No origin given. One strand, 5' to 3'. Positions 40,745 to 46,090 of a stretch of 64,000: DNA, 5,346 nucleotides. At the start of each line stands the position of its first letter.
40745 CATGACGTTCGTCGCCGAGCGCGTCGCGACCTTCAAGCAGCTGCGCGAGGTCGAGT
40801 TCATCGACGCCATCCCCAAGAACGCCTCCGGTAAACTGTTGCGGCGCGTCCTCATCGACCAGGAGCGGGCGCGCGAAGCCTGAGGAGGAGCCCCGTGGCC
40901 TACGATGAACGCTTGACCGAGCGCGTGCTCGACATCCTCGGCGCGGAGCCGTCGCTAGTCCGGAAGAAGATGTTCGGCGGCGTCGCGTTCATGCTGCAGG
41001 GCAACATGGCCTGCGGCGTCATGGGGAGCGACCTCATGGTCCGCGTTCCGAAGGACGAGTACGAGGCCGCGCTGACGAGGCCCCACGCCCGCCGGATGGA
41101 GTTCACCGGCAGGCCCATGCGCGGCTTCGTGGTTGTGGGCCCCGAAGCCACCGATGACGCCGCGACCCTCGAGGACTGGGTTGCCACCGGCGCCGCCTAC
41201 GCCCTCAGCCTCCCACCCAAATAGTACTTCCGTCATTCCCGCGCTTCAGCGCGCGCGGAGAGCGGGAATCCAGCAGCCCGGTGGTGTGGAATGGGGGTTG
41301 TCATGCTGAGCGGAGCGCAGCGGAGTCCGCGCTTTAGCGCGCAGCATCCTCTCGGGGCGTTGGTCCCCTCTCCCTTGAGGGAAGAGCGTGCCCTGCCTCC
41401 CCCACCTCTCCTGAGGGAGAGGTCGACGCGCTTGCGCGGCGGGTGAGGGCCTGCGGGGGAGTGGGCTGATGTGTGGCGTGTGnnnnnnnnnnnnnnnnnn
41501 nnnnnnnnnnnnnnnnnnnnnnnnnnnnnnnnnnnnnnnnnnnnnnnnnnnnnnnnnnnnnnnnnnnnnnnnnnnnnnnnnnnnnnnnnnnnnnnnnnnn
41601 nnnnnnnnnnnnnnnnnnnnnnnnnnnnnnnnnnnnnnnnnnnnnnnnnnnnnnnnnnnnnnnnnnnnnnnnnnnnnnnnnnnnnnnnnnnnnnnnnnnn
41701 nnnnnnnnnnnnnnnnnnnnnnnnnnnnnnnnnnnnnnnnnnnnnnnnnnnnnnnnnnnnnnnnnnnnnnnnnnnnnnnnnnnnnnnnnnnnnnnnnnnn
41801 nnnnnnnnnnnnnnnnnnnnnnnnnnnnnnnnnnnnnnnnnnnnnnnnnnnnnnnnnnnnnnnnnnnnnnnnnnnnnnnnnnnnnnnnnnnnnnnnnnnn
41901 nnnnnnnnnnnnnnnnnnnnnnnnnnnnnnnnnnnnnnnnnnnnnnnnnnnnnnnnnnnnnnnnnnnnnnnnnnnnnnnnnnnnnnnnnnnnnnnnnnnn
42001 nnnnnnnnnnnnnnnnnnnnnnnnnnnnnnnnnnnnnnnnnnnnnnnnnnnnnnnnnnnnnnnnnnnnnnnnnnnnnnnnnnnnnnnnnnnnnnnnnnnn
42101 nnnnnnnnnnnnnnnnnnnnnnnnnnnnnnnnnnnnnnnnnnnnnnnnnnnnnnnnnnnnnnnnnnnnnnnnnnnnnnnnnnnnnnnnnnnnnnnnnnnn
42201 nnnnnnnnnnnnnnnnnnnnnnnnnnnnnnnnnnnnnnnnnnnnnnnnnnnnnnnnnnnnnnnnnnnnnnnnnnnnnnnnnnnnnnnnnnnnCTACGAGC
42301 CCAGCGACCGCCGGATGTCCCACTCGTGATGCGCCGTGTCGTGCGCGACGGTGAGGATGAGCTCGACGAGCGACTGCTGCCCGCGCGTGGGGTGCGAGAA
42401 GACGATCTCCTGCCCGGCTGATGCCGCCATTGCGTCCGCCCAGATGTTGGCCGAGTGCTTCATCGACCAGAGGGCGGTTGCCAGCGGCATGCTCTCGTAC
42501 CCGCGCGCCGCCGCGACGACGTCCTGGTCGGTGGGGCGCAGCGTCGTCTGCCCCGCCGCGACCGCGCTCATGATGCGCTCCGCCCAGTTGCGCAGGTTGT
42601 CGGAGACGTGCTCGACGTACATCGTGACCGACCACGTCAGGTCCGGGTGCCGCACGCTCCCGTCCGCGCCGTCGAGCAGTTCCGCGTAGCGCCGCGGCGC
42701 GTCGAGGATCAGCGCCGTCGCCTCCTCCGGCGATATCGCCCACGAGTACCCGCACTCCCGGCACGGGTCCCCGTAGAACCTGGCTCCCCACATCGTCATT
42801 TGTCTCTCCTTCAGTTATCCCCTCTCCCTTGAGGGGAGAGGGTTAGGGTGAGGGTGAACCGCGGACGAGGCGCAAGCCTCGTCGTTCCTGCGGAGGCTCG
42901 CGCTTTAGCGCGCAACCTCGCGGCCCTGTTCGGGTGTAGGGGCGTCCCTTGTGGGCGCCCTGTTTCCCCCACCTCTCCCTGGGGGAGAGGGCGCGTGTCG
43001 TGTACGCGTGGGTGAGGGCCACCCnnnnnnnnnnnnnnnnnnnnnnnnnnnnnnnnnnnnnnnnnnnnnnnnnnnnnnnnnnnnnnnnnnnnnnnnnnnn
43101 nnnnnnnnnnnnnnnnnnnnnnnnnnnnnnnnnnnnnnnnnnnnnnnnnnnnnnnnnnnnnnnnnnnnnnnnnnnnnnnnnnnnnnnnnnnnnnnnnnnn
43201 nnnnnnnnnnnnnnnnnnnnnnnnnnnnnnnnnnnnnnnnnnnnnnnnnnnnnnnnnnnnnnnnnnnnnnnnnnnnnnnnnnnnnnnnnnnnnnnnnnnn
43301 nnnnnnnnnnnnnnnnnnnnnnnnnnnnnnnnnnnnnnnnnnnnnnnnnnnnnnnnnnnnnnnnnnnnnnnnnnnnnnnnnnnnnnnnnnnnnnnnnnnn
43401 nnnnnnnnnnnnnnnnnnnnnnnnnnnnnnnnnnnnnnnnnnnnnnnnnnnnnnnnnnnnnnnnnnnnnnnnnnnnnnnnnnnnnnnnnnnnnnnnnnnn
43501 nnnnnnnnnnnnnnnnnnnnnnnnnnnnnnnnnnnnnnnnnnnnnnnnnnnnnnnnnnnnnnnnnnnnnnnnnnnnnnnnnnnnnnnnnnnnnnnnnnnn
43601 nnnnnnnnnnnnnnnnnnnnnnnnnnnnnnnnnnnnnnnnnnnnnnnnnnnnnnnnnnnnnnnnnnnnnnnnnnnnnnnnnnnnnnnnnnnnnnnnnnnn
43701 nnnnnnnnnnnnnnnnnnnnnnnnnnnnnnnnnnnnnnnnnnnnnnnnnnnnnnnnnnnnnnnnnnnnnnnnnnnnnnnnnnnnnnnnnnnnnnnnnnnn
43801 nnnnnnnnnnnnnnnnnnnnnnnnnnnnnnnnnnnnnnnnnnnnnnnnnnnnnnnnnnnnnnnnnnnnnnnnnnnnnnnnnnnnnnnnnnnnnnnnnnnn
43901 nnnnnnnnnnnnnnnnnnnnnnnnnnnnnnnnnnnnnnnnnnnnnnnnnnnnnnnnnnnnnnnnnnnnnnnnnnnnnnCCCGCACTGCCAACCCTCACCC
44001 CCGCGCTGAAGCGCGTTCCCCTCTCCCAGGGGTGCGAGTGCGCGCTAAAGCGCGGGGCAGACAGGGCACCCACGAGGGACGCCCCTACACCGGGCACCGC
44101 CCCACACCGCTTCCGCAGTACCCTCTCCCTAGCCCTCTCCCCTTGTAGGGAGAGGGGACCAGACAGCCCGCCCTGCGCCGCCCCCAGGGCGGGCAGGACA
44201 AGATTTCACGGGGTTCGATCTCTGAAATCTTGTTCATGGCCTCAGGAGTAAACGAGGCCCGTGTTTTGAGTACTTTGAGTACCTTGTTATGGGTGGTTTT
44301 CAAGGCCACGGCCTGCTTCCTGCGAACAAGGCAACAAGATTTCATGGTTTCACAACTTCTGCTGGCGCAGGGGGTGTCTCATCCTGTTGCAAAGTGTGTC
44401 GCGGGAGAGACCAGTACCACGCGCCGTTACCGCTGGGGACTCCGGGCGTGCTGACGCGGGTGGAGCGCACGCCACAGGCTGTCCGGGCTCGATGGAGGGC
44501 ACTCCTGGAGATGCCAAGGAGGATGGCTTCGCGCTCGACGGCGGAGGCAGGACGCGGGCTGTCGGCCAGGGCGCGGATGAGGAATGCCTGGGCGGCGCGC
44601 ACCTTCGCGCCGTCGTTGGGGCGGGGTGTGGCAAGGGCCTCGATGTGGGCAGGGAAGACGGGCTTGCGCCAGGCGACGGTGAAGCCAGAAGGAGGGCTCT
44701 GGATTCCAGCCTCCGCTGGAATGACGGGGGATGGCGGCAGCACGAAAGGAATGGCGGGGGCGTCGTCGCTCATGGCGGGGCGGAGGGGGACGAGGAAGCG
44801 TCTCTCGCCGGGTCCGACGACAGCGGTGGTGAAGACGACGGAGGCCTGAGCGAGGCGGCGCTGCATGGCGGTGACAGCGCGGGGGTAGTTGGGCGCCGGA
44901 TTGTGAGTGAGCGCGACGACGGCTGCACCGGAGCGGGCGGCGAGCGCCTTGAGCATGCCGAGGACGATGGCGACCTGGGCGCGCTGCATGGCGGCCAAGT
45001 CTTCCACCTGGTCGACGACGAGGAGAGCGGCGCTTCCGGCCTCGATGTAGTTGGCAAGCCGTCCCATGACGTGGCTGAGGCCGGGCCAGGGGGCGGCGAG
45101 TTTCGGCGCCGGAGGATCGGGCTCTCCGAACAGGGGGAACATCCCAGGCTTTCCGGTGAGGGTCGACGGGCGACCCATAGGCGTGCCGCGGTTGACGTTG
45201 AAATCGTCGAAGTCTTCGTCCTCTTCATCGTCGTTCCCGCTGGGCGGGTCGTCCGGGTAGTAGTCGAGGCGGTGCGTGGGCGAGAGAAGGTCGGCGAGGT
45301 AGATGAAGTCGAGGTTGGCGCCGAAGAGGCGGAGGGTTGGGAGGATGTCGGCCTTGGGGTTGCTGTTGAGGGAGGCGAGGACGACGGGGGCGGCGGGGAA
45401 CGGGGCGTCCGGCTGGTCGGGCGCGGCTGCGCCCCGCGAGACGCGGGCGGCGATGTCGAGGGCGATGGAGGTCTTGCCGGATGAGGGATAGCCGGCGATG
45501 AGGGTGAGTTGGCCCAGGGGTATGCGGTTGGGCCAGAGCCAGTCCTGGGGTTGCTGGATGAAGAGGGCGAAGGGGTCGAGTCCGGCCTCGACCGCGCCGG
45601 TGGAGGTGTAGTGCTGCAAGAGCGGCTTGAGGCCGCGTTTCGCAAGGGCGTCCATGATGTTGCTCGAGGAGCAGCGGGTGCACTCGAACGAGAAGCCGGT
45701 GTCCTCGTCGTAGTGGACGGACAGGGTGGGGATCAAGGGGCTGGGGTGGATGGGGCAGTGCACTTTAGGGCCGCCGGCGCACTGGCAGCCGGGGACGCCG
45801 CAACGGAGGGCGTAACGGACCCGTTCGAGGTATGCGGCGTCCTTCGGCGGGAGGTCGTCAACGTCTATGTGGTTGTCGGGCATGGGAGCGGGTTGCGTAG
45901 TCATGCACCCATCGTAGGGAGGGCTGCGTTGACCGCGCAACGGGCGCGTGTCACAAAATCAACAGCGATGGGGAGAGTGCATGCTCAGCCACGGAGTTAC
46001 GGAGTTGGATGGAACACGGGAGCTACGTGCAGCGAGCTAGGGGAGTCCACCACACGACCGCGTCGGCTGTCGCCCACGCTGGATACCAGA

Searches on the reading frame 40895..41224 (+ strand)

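Call 11: search_protein_families(library=pfam, proteins=[window:40895-41224:+], max_evalue=0.001)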
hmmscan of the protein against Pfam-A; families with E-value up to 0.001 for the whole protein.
window:40895-41224:+ (109 aa): 1 family
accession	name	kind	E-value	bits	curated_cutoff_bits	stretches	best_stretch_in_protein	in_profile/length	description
PF04993.18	TfoX_N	-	2.9e-15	56.6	30.1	1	17-99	5-87/91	TfoX N-terminal domain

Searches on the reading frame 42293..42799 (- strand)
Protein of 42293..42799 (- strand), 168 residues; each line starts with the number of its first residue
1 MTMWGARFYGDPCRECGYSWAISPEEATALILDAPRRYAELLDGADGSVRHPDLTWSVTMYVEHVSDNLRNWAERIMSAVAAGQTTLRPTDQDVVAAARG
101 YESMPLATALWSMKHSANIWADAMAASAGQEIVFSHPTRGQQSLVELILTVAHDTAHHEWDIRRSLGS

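Call 11: search_protein_families(library=pfam, proteins=[window:42293-42799:-], max_evalue=0.001)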
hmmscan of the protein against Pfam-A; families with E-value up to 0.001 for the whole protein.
window:42293-42799:- (168 aa): 1 family
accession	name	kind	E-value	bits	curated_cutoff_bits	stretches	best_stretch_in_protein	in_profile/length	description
PF12867.12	DinB_2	-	0.00018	22.4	24.8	1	37-158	11-124/128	DinB superfamily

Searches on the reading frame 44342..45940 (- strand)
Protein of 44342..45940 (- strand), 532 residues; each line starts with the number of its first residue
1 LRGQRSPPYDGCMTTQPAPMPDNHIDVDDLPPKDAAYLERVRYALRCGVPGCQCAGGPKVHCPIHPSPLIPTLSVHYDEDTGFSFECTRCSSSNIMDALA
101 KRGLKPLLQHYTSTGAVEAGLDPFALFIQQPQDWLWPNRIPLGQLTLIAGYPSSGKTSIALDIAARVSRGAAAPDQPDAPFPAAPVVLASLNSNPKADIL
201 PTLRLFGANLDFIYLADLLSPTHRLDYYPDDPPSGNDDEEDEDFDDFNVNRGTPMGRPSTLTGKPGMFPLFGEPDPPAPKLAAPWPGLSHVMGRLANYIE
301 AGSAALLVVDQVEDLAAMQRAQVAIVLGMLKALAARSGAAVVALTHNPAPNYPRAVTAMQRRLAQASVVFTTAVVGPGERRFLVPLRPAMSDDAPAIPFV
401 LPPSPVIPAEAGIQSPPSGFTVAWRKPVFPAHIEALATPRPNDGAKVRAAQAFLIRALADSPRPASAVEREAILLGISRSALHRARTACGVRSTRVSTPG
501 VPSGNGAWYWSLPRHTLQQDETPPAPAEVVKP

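Call 11: search_protein_families(library=pfam, proteins=[window:44342-45940:-], max_evalue=0.001)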
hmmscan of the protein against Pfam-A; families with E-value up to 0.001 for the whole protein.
window:44342-45940:- (532 aa): 1 family
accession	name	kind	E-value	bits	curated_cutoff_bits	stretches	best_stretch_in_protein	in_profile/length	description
PF13481.12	AAA_25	-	4.7e-13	49.6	27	1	129-192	19-81/195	AAA domain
